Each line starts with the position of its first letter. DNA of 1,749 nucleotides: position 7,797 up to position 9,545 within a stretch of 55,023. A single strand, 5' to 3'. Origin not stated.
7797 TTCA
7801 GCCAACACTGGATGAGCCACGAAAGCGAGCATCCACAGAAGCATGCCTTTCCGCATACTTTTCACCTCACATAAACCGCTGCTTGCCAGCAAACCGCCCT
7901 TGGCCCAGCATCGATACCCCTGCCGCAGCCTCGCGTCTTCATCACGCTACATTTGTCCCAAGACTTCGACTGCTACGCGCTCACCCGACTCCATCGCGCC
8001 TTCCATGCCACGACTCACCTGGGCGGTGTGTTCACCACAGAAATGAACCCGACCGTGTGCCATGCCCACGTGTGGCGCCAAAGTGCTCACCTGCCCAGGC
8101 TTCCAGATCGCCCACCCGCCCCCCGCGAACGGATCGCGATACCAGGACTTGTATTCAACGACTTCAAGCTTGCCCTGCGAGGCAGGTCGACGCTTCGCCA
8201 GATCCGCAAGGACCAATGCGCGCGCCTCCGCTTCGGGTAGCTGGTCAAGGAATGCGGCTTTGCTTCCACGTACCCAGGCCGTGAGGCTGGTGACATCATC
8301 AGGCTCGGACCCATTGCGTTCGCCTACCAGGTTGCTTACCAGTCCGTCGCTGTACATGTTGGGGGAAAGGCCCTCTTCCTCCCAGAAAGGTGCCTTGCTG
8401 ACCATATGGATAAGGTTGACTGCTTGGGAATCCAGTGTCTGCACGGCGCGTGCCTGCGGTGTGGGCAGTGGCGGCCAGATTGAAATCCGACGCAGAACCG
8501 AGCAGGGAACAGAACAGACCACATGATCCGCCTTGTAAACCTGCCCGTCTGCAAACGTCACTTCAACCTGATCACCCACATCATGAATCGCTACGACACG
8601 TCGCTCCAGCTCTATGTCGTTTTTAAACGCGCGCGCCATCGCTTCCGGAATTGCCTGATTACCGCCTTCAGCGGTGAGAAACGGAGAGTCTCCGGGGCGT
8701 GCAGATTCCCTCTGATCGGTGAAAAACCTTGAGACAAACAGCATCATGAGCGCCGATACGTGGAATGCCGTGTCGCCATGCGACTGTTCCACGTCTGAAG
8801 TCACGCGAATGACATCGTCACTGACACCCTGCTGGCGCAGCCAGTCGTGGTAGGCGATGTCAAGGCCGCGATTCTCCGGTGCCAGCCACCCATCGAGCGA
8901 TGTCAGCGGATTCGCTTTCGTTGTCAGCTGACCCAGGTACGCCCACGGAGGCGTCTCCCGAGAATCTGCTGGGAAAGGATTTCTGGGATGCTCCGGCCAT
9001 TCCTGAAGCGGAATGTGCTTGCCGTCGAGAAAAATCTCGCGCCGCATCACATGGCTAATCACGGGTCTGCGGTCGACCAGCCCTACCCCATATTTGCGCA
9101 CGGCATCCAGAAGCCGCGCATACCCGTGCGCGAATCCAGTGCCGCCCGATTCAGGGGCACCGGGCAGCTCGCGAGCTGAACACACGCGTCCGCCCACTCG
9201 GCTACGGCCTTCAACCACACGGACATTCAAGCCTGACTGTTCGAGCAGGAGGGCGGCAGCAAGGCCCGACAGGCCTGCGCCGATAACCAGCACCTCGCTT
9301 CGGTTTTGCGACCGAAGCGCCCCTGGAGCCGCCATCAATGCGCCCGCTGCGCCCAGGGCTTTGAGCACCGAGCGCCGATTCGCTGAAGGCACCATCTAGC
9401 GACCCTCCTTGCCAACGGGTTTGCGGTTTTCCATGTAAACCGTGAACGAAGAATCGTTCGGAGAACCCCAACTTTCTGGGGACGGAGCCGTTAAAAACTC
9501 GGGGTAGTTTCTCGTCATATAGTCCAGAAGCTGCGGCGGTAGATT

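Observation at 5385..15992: Nine-gene minus-strand string in which every product carries an export signal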

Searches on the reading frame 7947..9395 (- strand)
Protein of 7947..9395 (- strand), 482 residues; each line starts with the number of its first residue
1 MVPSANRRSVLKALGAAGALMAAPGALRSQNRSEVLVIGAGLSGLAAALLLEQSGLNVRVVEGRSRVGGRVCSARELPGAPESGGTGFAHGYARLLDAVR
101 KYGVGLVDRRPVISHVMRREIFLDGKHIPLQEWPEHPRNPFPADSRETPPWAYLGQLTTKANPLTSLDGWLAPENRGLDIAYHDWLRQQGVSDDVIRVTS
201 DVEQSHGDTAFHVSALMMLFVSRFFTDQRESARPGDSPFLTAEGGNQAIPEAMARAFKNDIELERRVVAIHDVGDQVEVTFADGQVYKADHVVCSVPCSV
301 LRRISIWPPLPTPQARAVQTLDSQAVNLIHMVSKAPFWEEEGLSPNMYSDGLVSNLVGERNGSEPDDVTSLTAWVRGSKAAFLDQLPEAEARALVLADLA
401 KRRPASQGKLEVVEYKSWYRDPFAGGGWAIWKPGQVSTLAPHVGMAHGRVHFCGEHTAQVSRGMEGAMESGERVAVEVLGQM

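Call 4: search_protein_families(library=pfam, proteins=[window:7947-9395:-], max_evalue=0.01)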
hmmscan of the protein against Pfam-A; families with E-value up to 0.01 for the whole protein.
window:7947-9395:- (482 aa): 15 families
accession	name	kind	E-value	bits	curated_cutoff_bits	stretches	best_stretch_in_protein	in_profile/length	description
PF01593.30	Amino_oxidase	-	1e-57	196.9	19.8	1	42-479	1-443/443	Flavin containing amine oxidoreductase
PF13450.12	NAD_binding_8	-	2.2e-09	37.9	21.9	1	37-85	1-48/68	NAD(P)-binding Rossmann-like domain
PF07992.20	Pyr_redox_2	-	7.3e-08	32.6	26.1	1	34-82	2-51/291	Pyridine nucleotide-disulphide oxidoreductase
PF00890.30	FAD_binding_2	-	7.9e-06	25.8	20.4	1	35-70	2-37/414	FAD binding domain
PF13454.12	NAD_binding_9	-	8.7e-06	26.2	21.8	0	258-294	111-150/155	FAD-NAD(P)-binding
PF12831.13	FAD_oxidored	-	1.8e-05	24.6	27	1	34-74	1-41/416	FAD dependent oxidoreductase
PF01266.30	DAO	-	2.7e-05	24.3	27.9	1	35-68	2-35/353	FAD dependent oxidoreductase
PF01494.25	FAD_binding_3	-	5.4e-05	23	22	1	33-65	2-34/349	FAD binding domain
PF01946.23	Thi4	-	0.0011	18.7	26.2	1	32-69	17-55/235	Thi4 family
PF00070.33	Pyr_redox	-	0.0013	19.6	22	1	35-68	2-35/82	Pyridine nucleotide-disulphide oxidoreductase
PF03486.20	HI0933_like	-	0.0017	18.3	50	1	34-71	2-39/244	HI0933-like protein Rossmann domain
PF13738.12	Pyr_redox_3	-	0.0018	18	30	0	36-64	1-30/305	Pyridine nucleotide-disulphide oxidoreductase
PF01134.28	GIDA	-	0.0025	17.4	22.1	1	35-73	2-41/391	Glucose inhibited division protein A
PF01262.27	AlaDh_PNT_C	-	0.0036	17.2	23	1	18-66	14-62/214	Alanine dehydrogenase/PNT, C-terminal domain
PF10518.14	TAT_signal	-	0.0052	17.1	22.7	1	6-24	3-21/21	TAT (twin-arginine translocation) pathway signal sequence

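Call 30: search_solved_structures(query=window:7947-9395:-, max_evalue=0.00001)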
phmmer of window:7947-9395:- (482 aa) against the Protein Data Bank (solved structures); distinct sequences matched with E-value up to 0.00001: 108 (the best 60 are shown).
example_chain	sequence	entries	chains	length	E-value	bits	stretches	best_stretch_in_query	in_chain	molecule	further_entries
3zyx_A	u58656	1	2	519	1.9e-29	106.1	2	241-480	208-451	AMINE OXIDASE [FLAVIN-CONTAINING] B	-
2xfo_A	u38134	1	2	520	3.8e-29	105.2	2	241-480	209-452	Amine oxidase [flavin-containing] B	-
2c76_A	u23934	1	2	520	4.5e-29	104.9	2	243-480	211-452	AMINE OXIDASE (FLAVIN-CONTAINING) B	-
2c72_A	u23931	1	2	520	4.5e-29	104.9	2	243-480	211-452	AMINE OXIDASE (FLAVIN-CONTAINING) B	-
2c73_A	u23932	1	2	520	5.4e-29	104.7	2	243-480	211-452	AMINE OXIDASE (FLAVIN-CONTAINING) B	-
2bk4_A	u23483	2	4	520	5.4e-29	104.6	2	243-480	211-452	AMINE OXIDASE [FLAVIN-CONTAINING] B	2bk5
1gos_A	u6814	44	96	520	5.5e-29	104.6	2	243-480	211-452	MONOAMINE OXIDASE | AMINE OXIDASE [FLAVIN-CONTAINING] B | AMINE OXIDASE (FLAVIN-CONTAINING) B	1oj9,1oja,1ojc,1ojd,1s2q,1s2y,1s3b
2c75_A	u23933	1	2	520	5.9e-29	104.5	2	243-480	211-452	AMINE OXIDASE (FLAVIN-CONTAINING) B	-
2xfu_A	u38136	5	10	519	7e-29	104.3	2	243-480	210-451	Amine oxidase [flavin-containing] B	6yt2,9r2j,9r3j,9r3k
2yg6_A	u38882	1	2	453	1.5e-27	99.9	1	33-480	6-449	PUTRESCINE OXIDASE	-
2yg3_A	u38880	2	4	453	3.1e-27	98.9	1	33-480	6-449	PUTRESCINE OXIDASE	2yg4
2yg5_A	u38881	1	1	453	7.3e-27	97.6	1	33-480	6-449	PUTRESCINE OXIDASE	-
2yg7_A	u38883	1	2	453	2.6e-26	95.8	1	33-480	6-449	PUTRESCINE OXIDASE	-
1reo_A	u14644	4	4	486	2.6e-26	95.8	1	241-478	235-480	AHPLAAO | L-amino acid oxidase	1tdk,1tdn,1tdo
5ts5_A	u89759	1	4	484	6e-26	94.6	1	239-478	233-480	Amine oxidase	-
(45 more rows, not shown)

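Call 50: search_protein_families(library=ncbifam, proteins=[window:7947-9395:-], max_evalue=0.01)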
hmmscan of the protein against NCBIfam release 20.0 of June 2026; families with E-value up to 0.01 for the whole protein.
window:7947-9395:- (482 aa): 85 families (the best 25 are shown)
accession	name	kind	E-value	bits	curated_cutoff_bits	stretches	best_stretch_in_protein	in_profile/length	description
TIGR03467.1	HpnE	equivalog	6.1e-13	48.9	283.05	2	35-75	1-41/430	hydroxysqualene dehydroxylase HpnE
NF005560.0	PRK07233.1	equivalog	1.3e-12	47.3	252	2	34-71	2-39/435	hypothetical protein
TIGR02734.1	crtI_fam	subfamily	3.5e-11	42.5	238.1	1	35-74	1-40/504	phytoene desaturase family protein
NF008845.0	PRK11883.1-5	equivalog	9.3e-11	40.7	560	2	227-303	212-289/468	protoporphyrinogen oxidase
NF005313.0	PRK06847.1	subfamily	4.4e-10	39.1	372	1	32-64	4-36/375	hypothetical protein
NF045637.1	carotdesatCrtDProt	equivalog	1.1e-09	37.3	580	1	35-86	1-52/485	1-hydroxycarotenoid 3,4-desaturase CrtD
NF033623.1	urate_HpxO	equivalog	2.2e-08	33.4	500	2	35-62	2-29/381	FAD-dependent urate hydroxylase HpxO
NF005566.0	PRK07236.1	subfamily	2.2e-08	33.4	333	1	30-62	4-36/386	hypothetical protein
TIGR00562.1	proto_IX_ox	equivalog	2.5e-08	32.9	97.85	1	32-90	2-62/470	protoporphyrinogen oxidase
NF005547.0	PRK07208.1-3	equivalog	3.1e-08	32.8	380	1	31-74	3-46/465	hypothetical protein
NF008841.0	PRK11883.1-1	equivalog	6.6e-08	31.9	517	2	237-337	213-312/453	protoporphyrinogen oxidase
NF005548.0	PRK07208.1-4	equivalog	2.3e-07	29.8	389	1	31-70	2-41/488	hypothetical protein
TIGR02733.1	desat_CrtD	equivalog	6.8e-07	28.3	549.7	1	33-71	2-40/492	C-3',4' desaturase CrtD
NF005545.0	PRK07208.1-1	equivalog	1.3e-06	27.1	451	1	29-69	4-45/504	hypothetical protein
TIGR02732.1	zeta_caro_desat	equivalog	2.8e-06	26.5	622.15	1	35-103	2-71/474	9,9'-di-cis-zeta-carotene desaturase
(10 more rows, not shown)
